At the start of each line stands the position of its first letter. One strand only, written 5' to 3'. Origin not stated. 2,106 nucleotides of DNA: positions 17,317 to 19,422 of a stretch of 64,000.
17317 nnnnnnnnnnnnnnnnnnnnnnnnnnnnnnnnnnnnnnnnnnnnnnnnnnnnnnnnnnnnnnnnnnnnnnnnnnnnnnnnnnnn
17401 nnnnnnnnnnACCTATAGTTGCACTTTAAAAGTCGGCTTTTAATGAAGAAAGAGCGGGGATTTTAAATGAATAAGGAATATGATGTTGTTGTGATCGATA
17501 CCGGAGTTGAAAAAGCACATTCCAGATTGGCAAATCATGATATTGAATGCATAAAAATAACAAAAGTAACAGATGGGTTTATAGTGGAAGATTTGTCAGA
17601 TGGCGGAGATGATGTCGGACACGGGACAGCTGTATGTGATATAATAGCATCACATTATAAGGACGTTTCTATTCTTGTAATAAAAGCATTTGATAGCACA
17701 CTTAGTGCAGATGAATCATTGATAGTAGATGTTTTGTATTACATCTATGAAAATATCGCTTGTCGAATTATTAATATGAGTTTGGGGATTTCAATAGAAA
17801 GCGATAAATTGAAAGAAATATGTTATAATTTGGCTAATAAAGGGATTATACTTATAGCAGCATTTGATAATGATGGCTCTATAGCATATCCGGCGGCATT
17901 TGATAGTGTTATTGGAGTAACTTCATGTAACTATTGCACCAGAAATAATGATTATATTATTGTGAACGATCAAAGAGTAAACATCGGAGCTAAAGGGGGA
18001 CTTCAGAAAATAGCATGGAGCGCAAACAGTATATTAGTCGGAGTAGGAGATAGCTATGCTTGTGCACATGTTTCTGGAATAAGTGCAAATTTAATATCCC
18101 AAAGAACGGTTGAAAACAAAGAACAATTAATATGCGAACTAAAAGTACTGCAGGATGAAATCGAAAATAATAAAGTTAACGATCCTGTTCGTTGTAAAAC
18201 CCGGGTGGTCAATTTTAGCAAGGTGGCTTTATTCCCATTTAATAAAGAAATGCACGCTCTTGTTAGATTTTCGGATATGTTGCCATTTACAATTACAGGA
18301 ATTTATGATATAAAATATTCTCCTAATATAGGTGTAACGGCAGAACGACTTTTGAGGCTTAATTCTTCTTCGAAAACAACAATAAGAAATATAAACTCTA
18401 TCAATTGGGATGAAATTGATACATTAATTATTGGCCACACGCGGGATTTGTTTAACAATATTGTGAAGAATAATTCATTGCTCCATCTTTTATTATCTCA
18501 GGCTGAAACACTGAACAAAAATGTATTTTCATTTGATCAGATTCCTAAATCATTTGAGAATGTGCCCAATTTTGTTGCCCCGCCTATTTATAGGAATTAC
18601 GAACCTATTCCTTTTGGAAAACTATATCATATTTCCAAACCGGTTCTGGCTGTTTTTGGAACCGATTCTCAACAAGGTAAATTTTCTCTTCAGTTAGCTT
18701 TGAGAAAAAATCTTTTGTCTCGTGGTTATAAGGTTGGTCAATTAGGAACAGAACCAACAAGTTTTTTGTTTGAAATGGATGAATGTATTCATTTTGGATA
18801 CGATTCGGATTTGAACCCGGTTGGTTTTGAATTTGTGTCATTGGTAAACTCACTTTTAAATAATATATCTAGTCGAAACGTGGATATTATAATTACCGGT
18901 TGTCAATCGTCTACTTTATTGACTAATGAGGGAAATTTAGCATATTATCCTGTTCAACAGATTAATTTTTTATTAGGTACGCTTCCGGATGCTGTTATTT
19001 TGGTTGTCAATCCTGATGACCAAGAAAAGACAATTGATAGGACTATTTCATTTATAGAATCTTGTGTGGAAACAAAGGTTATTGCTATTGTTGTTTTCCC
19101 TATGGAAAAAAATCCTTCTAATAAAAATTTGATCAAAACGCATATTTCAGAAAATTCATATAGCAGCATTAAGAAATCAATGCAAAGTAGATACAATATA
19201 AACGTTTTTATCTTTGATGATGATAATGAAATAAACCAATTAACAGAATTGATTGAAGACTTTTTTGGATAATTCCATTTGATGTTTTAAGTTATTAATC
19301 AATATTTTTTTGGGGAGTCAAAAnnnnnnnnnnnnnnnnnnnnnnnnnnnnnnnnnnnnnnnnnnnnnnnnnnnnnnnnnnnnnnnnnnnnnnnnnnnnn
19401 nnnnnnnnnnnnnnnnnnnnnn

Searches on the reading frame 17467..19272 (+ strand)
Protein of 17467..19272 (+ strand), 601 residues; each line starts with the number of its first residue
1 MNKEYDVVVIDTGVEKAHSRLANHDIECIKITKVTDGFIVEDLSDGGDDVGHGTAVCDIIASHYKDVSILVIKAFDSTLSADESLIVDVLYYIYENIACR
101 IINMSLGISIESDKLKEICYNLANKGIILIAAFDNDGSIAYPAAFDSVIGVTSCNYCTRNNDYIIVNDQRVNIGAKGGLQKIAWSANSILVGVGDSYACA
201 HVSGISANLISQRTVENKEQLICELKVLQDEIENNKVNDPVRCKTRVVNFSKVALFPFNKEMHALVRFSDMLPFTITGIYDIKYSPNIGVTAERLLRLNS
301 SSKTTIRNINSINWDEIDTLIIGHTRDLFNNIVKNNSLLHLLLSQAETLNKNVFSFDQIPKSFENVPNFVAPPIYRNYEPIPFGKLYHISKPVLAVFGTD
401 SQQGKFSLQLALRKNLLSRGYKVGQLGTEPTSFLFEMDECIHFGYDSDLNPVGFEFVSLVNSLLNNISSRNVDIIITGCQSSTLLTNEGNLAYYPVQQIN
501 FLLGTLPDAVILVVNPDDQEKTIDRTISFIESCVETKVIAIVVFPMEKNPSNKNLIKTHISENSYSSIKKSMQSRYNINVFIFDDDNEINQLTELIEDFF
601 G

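Call 5: search_protein_families(library=ncbifam, proteins=[window:17467-19272:+], max_evalue=0.01)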
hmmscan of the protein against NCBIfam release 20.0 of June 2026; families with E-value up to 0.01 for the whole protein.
window:17467-19272:+ (601 aa): 6 families
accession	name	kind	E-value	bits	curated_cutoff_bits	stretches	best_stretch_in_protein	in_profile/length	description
NF049966.1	QH_SP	equivalog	5.5e-37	127.2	165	1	7-226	2-208/219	subtilisin-like serine protease QhpE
TIGR04066.1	nat_prod_clost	hypoth_equivalog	7.5e-18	64.6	200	1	252-598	2-357/361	TIGR04066 family peptide maturation system protein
TIGR03921.1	T7SS_mycosin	equivalog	6.1e-13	48.6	278.75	2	100-214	117-247/353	type VII secretion-associated serine protease mycosin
NF033112.0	APH_3p_A16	exception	0.00028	20.4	580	1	282-355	124-197/262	aminoglycoside 3'-O-phosphotransferase AphA16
NF041900.1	pec_ly_PelZ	equivalog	0.0007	18.5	840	1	101-206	108-207/422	pectate lyase PelZ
TIGR03895.1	protease_PatA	subfamily_domain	0.0026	16.6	421.05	1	99-216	58-183/606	PatA/PatG family cyanobactin maturation protease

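Call 6: search_protein_families(library=pfam, proteins=[window:17467-19272:+], max_evalue=0.01)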
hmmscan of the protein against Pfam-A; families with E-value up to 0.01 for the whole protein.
window:17467-19272:+ (601 aa): 2 families
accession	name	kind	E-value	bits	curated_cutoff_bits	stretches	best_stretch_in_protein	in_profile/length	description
PF00082.27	Peptidase_S8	-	2.8e-15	56.8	21.8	1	7-214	6-258/288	Subtilase family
PF07755.17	DUF1611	-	1.6e-10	41.2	25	1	385-535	6-152/201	Domain of unknown function (DUF1611_C) P-loop domain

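Call 25: search_solved_structures(query=window:17467-19272:+, max_evalue=0.01)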
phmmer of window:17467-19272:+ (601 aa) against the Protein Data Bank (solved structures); distinct sequences matched with E-value up to 0.01: 85 (the best 60 are shown).
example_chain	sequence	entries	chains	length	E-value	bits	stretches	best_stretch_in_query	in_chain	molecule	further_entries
2z2x_A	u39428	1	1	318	1.9e-09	39.9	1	95-209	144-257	Tk-subtilisin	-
1dbi_A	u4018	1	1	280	3.5e-09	39.1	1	6-213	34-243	AK.1 SERINE PROTEASE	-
2z56_A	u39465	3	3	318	4.6e-09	38.7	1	95-209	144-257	Tk-subtilisin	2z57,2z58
2z30_A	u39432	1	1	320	4.9e-09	38.6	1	95-209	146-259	Tk-subtilisin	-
2zrq_A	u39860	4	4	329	5.3e-09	38.5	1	95-208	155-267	Tk-subtilisin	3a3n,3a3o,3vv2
3a3p_A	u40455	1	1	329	6e-09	38.3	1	95-208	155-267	Tk-subtilisin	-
2zwo_A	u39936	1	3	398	7.8e-09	37.9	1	95-208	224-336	Tk-subtilisin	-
3wiu_A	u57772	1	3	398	1.1e-08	37.5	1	96-209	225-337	Tk-subtilisin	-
2z2z_A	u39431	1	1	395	1.1e-08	37.5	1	96-208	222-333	Tk-subtilisin precursor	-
4jp8_A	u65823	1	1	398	1.1e-08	37.4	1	96-208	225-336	Tk-subtilisin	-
2e1p_A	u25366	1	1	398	1.1e-08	37.4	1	96-208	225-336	Tk-subtilisin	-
2z2y_A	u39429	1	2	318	1.1e-08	37.4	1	96-208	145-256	Tk-subtilisin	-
3vhq_A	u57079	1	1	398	1.2e-08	37.3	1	95-209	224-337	Tk-subtilisin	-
2zwp_A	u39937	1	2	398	1.2e-08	37.2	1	98-208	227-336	Tk-subtilisin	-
3wiv_A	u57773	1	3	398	1.7e-08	36.8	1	96-208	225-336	Tk-subtilisin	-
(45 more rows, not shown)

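Call 43: find_homologous_proteins(query=window:17467-19272:+)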
Query window:17467-19272:+ (601 aa): 1555 proteins with E <= 0.001 among 8000 candidates; the best 120 are listed.
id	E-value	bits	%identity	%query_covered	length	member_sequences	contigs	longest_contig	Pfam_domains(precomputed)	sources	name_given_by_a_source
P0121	0.0e+0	1150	93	91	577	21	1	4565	PF07755.18,PF00082.28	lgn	-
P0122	0.0e+0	1144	84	100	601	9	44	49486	PF07755.18,PF00082.28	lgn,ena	-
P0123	0.0e+0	1129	83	100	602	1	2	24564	PF07755.18,PF00082.28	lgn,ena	-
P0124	0.0e+0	1020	78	97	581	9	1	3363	PF07755.18,PF00082.28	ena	-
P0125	3.4e-290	982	73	100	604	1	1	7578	PF07755.18,PF00082.28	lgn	-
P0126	3.1e-287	972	71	100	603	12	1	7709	PF07755.18,PF00082.28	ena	-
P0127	1.9e-259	880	89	73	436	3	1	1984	PF07755.18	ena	-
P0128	2.1e-203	695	82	62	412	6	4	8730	PF00082.28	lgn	-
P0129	9.8e-189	647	51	99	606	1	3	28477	PF07755.18,PF00082.28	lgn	-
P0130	3.8e-187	642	49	99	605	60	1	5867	PF07755.18,PF00082.28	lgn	-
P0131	5.7e-187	641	51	99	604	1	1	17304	PF07755.18,PF00082.28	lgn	-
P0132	9.5e-187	640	50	99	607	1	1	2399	PF07755.18,PF00082.28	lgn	-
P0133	9.3e-186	637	49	100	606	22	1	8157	PF07755.18,PF00082.28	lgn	-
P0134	2.1e-184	633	50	99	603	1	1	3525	PF00082.28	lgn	-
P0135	3.1e-134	467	41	100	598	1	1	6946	PF07755.18,PF00082.28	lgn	-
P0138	3.2e-132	460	41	99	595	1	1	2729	PF07755.18,PF00082.28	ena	-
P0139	3.7e-132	460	45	91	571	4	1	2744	PF07755.18,PF00082.28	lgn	-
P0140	5.0e-132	460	41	98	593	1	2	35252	PF07755.18,PF00082.28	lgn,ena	-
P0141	7.5e-132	459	42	99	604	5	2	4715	PF07755.18,PF00082.28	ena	-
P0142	1.7e-131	458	41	100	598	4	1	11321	PF07755.18,PF00082.28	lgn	-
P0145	1.0e-130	455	41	99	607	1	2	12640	PF07755.18,PF00082.28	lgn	-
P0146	1.4e-130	455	42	99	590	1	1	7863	PF07755.18,PF00082.28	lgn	-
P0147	2.3e-130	454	41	100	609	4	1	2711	PF07755.18,PF00082.28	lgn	-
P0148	4.6e-130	453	41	100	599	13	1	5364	PF07755.18,PF00082.28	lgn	-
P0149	5.1e-130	453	40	99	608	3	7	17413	PF07755.18,PF00082.28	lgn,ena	-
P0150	1.3e-129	452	42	99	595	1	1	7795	PF07755.18,PF00082.28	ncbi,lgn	-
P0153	9.4e-129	449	41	98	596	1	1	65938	PF07755.18,PF00082.28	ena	-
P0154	2.1e-128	448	41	99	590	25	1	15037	PF07755.18,PF00082.28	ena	-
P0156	2.7e-128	447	39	99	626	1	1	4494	PF07755.18,PF00082.28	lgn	-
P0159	5.2e-128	446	40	100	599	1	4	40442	PF07755.18,PF00082.28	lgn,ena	-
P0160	5.7e-128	446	40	99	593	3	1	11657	PF07755.18,PF00082.28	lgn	-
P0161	6.0e-128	446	40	99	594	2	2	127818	PF07755.18,PF00082.28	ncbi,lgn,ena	-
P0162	9.9e-128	445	40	100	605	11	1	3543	PF07755.18,PF00082.28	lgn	-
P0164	2.6e-127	444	40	99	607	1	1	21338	PF07755.18,PF00082.28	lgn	-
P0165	2.9e-127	444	39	99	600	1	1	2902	PF07755.18,PF00082.28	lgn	-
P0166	3.7e-127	443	39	99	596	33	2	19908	PF07755.18,PF00082.28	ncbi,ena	-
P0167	4.3e-127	443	41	92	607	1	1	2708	PF07755.18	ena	-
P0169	6.6e-127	443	40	100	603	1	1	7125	PF07755.18,PF00082.28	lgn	-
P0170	6.9e-127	443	39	99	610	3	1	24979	PF07755.18,PF00082.28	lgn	-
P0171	8.2e-127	442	41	99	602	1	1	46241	PF07755.18,PF00082.28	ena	-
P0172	1.5e-126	441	41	99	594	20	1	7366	PF07755.18,PF00082.28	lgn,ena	-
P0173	2.2e-126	441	40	99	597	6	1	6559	PF07755.18,PF00082.28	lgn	-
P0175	2.5e-126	441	41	99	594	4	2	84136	PF07755.18,PF00082.28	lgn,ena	-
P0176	2.6e-126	441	41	99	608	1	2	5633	PF07755.18,PF00082.28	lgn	-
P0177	3.2e-126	440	37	100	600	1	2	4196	PF07755.18,PF00082.28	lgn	-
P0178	5.1e-126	440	38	99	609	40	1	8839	PF07755.18,PF00082.28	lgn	-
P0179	6.1e-126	439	40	100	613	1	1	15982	PF07755.18,PF00082.28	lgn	-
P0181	1.1e-125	439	41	99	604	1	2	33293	PF07755.18,PF00082.28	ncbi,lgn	-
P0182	1.6e-125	438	40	100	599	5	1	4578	PF07755.18,PF00082.28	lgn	-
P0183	2.1e-125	438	39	100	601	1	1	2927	PF07755.18,PF00082.28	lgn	-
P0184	4.1e-125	437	40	99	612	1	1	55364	PF07755.18,PF00082.28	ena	-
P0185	5.4e-125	436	39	99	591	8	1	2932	PF07755.18,PF00082.28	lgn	-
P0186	9.5e-125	436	40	100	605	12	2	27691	PF07755.18,PF00082.28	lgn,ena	-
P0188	2.1e-124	434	41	99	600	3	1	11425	PF07755.18,PF00082.28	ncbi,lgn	-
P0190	2.3e-124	434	38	100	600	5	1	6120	PF07755.18,PF00082.28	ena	-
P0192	3.2e-124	434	40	100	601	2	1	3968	PF07755.18,PF00082.28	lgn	-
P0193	3.9e-124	434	40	99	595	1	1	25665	PF07755.18,PF00082.28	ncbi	-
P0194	5.0e-124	433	39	99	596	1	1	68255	PF07755.18,PF00082.28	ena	-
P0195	6.1e-124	433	41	99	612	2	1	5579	PF07755.18,PF00082.28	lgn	-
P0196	8.2e-124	432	40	99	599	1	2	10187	PF07755.18,PF00082.28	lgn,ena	-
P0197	1.1e-123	432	39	99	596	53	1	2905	PF07755.18,PF00082.28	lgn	-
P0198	1.8e-123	431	40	100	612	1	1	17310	PF07755.18,PF00082.28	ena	-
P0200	2.6e-123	431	40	100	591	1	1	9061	PF07755.18,PF00082.28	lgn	-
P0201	2.9e-123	431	39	99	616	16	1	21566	PF07755.18,PF00082.28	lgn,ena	-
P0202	3.1e-123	431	41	90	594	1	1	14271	PF07755.18,PF00082.28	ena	-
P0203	3.7e-123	430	40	99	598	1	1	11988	PF07755.18,PF00082.28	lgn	-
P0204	4.3e-123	430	40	99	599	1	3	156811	PF07755.18,PF00082.28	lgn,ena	-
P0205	4.4e-123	430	39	100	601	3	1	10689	PF07755.18,PF00082.28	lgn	-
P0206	5.5e-123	430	41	99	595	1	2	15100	PF07755.18,PF00082.28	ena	-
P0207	5.6e-123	430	39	99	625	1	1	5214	PF07755.18,PF00082.28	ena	-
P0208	6.1e-123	430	39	99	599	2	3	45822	PF07755.18,PF00082.28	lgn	-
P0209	6.4e-123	430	39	100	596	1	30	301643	PF07755.18,PF00082.28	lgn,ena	-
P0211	9.4e-123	429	40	100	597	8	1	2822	PF07755.18,PF00082.28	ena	-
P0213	1.3e-122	429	39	99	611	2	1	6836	PF07755.18,PF00082.28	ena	-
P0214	1.3e-122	428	40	93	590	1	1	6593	PF07755.18,PF00082.28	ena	-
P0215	1.3e-122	428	41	92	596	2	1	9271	PF07755.18,PF00082.28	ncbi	-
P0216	2.3e-122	428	40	99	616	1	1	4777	PF07755.18,PF00082.28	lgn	-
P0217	2.4e-122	428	38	99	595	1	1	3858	PF07755.18,PF00082.28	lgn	-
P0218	2.8e-122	427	39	99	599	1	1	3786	PF07755.18,PF00082.28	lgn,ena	-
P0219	3.4e-122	427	41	98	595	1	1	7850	PF07755.18,PF00082.28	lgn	-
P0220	4.2e-122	427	38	99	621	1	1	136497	PF07755.18,PF00082.28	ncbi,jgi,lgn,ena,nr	ncbi:MAG: S8 family serine peptidase [Lachnospiraceae bacterium]|nr:S8 family serine peptidase [Lach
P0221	4.5e-122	427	36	99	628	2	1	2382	PF07755.18,PF00082.28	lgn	-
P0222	6.1e-122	426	40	99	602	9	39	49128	PF07755.18,PF00082.28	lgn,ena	-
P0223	6.1e-122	426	38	99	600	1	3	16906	PF07755.18,PF00082.28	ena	-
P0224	6.5e-122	426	39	99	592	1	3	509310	PF07755.18,PF00082.28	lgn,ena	-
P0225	6.6e-122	426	38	99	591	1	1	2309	PF07755.18,PF00082.28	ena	-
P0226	6.7e-122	426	40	100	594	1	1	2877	PF07755.18,PF00082.28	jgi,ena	-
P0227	7.1e-122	426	40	100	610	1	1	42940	PF07755.18,PF00082.28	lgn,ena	-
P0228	7.7e-122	426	39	99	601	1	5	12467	PF07755.18,PF00082.28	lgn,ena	-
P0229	1.1e-121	425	38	99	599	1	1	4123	PF07755.18,PF00082.28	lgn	-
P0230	1.1e-121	425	39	97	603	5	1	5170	PF07755.18,PF00082.28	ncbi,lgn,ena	-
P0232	1.3e-121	425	39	99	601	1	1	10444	PF07755.18,PF00082.28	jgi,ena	-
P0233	1.6e-121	425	39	99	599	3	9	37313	PF07755.18,PF00082.28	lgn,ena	-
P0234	1.8e-121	425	40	100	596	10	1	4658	PF07755.18,PF00082.28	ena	-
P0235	2.0e-121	425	39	99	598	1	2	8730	PF07755.18,PF00082.28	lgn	-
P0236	2.7e-121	424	39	100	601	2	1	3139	PF07755.18,PF00082.28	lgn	-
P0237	3.1e-121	424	37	99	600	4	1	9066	PF07755.18,PF00082.28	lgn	-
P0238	3.2e-121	424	39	94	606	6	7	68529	PF07755.18,PF00082.28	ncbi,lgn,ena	-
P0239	3.4e-121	424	37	100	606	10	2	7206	PF07755.18,PF00082.28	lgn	-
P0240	3.5e-121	424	38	100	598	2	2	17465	PF07755.18,PF00082.28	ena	-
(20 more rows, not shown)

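Call 58: predict_structure(alignment_id=A2)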
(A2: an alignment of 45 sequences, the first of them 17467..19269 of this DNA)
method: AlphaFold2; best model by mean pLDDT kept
length: 601 residues; sequences in the alignment: 45
mean_pLDDT: 89.1   pTM: 0.84
mean pLDDT of the five models: 89.1, 88.5, 88.5, 86.7, 85.2
residues with pLDDT >= 90: 397; 70-90: 170; 50-70: 22; < 50: 12
segments of 3 or more residues with pLDDT < 50: 230-239
pLDDT, mean of each block of 10 residues (from residue 1): 86 95 95 89 89 96 96 90 91 96 91 94 97 87 95 90 87 93 94 94 97 92 82 40 68 93 91 94 89 87 91 95 86 81 95 92 88 71 85 94 90 97 94 91 78 86 92 93 73 84 95 93 93 94 88 72 94 95 95 97 89
secondary structure, 60 per line:
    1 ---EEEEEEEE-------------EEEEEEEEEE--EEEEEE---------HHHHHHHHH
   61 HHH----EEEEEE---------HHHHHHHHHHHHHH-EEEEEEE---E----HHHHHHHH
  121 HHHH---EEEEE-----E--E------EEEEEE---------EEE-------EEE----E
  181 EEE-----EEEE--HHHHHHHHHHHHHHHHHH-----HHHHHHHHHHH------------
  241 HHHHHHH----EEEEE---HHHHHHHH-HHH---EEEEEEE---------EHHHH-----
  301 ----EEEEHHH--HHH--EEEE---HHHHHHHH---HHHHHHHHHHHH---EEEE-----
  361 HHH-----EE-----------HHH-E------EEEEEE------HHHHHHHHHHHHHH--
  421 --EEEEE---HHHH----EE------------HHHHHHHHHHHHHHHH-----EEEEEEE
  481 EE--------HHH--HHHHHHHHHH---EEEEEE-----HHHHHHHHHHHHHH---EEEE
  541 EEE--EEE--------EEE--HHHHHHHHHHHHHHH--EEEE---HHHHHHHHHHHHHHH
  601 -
elements in order: E4-11 E25-34 E37-42 H52-63 E68-73 H83-96 E98-104 H113-124 E128-132 E148-153 E163-165 E173-175 E180-183 E189-192 H195-212 H218-228 H241-247 E252-256 H260-267 E275-281 H292-295 E305-308 E319-322 H326-333 H337-348 E352-355 E393-398 H405-418 E423-427 H431-434 H453-468 E474-482 H496-505 E509-514 H520-533 E537-543 E546-548 E557-559 H562-576 E579-582 H586-600

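Call 63: fold_search(model_id=the predicted structure, library=pdb)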
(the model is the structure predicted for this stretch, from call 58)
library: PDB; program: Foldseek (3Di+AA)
matches with E <= 10: 1654; with E <= 0.001: 294
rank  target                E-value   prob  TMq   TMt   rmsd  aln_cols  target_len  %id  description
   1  2g0t_A                5.2e-13  1.00  0.41  0.70   5.3       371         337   16  Crystal structure of a putative nucleotide binding protein (tm0796) from Thermotoga maritima at 2.67 A resolution (released 2006-02-28)
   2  2g0t_B                5.6e-13  1.00  0.42  0.70   5.1       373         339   17  Crystal structure of a putative nucleotide binding protein (tm0796) from Thermotoga maritima at 2.67 A resolution (released 2006-02-28)
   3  1sua_A                1.7e-12  1.00  0.33  0.71   3.6       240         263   22  SUBTILISIN BPN' (released 1998-01-14)
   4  1suc                  3.0e-12  1.00  0.33  0.72   3.6       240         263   22  CALCIUM-INDEPENDENT SUBTILISIN BY DESIGN (released 1994-01-31)
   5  1gns                  3.6e-12  1.00  0.32  0.69   4.1       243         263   21  SUBTILISIN BPN' (released 2002-06-27)
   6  2z2y_A                5.3e-12  1.00  0.28  0.52   4.3       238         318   26  Crystal structure of autoprocessed form of Tk-subtilisin (released 2007-12-04)
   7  3a3n_A                6.0e-12  1.00  0.30  0.54   4.6       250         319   24  Crystal structure of complex between SA-subtilisin and Tk-propeptide with deletion of the two C-terminal residues (released 2009-08-18)
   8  2xrm                  6.7e-12  1.00  0.31  0.59   8.1       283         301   20  Processed Intracellular subtilisin from B. clausii (released 2011-03-16)
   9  1spb_S                7.1e-12  1.00  0.33  0.71   3.7       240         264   22  SUBTILISIN BPN' PROSEGMENT (77 RESIDUES) COMPLEXED WITH A MUTANT SUBTILISIN BPN' (266 RESIDUES). CRYSTAL PH 4.6. CRYST (released 1995-10-15)
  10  1gnv                  8.0e-12  1.00  0.32  0.70   3.8       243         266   22  CALCIUM INDEPENDENT SUBTILISIN BPN' MUTANT (released 2002-06-24)
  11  3a3p_A                9.0e-12  1.00  0.29  0.53   4.2       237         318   25  Crystal structure of complex between E201A/SA-subtilisin and Tk-propeptide (released 2009-08-18)
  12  2z2x                  9.5e-12  1.00  0.29  0.53   4.2       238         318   26  Crystal structure of mature form of Tk-subtilisin (released 2007-12-04)
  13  7am6_B                1.3e-11  1.00  0.33  0.70   3.6       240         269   22  Crystal structure of Peptiligase mutant - L217H/M222P/A225N/F189W (released 2021-02-17)
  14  2zwo_A                1.6e-11  1.00  0.29  0.43   4.2       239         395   26  Crystal structure of Ca2 site mutant of Pro-S324A (released 2009-06-23)
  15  7am8                  1.7e-11  1.00  0.32  0.69   4.1       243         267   21  Crystal structure of Omniligase mutant W189F (released 2021-02-17)
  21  2obn_A                3.2e-11  1.00  0.43  0.72   4.6       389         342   13  Crystal structure of a duf1611 family protein (ava_3511) from anabaena variabilis atcc 29413 at 2.30 A resolution (released 2007-01-16)
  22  2obn_B                3.4e-11  1.00  0.43  0.71   4.4       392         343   13  Crystal structure of a duf1611 family protein (ava_3511) from anabaena variabilis atcc 29413 at 2.30 A resolution (released 2007-01-16)
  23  2obn_C                4.3e-11  1.00  0.43  0.71   4.7       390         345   13  Crystal structure of a duf1611 family protein (ava_3511) from anabaena variabilis atcc 29413 at 2.30 A resolution (released 2007-01-16)
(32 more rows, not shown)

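Call 81: search_dna_similar(query=window:17467-19272:+, collection=plasmids, mode=protein, max_rows=12)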
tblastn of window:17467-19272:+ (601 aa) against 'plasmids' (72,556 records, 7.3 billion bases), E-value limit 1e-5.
Records with a match: 102; places in all: 105; records where one place covers at least 80% of the query: 6.
Best place of each record, by identity: <60% 102.
By first word of the organism name: Priestia 40; Bacillus 33; Agrobacterium 4; Deinococcus 4; Paenibacillus 3; Clostridium 3; Geobacillus 2; Lysinibacillus 1; Skermanella 1; Alkalihalophilus 1; and 10 more.
By predicted mobility (MOB-suite, as given by PLSDB): non-mobilizable 82; conjugative 11; mobilizable 9.
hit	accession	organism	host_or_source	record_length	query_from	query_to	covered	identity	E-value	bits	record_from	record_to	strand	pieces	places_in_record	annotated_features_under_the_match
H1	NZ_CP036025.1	Bacillus mycoides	cell culture,soil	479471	3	581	96%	31.4%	1e-66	243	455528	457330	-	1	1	S8 family serine peptidase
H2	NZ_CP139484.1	Bacillus sp. RA(2023)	mixed culture,soil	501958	3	581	96%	31.0%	2e-67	246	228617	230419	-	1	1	S8 family serine peptidase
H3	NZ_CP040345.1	Bacillus albus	Apostichopus japonicus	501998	3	581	96%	31.0%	2e-67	246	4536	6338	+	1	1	S8 family serine peptidase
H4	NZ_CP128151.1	Bacillus albus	bacterial isolate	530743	3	581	96%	31.0%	2e-67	246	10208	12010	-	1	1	S8 family serine peptidase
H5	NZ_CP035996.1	Bacillus mycoides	cell culture,soil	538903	3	581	96%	31.0%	3e-66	242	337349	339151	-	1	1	S8 family serine peptidase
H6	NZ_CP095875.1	Bacillus sp. PGP15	-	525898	3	581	96%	30.8%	7e-67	244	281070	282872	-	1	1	S8 family serine peptidase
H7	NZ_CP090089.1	Bacillus cereus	cell culture,Contaminated soil sample ...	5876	3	238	39%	29.6%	3e-13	81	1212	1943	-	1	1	S8 family peptidase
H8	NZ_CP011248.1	Agrobacterium tumefaciens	Achillea ptarmica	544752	3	232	38%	29.0%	2e-7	62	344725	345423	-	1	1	S8 family serine peptidase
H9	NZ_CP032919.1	Agrobacterium tumefaciens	-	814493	3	232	38%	29.0%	2e-7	62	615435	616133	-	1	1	S8 family serine peptidase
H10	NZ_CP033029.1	Agrobacterium tumefaciens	-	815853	3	232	38%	29.0%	2e-7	62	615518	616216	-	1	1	S8 family serine peptidase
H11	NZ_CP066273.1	Agrobacterium tumefaciens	-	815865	3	232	38%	29.0%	2e-7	62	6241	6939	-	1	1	S8 family serine peptidase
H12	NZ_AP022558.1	Geobacillus subterraneus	-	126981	2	230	38%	29.0%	5e-10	71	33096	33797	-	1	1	S8 family peptidase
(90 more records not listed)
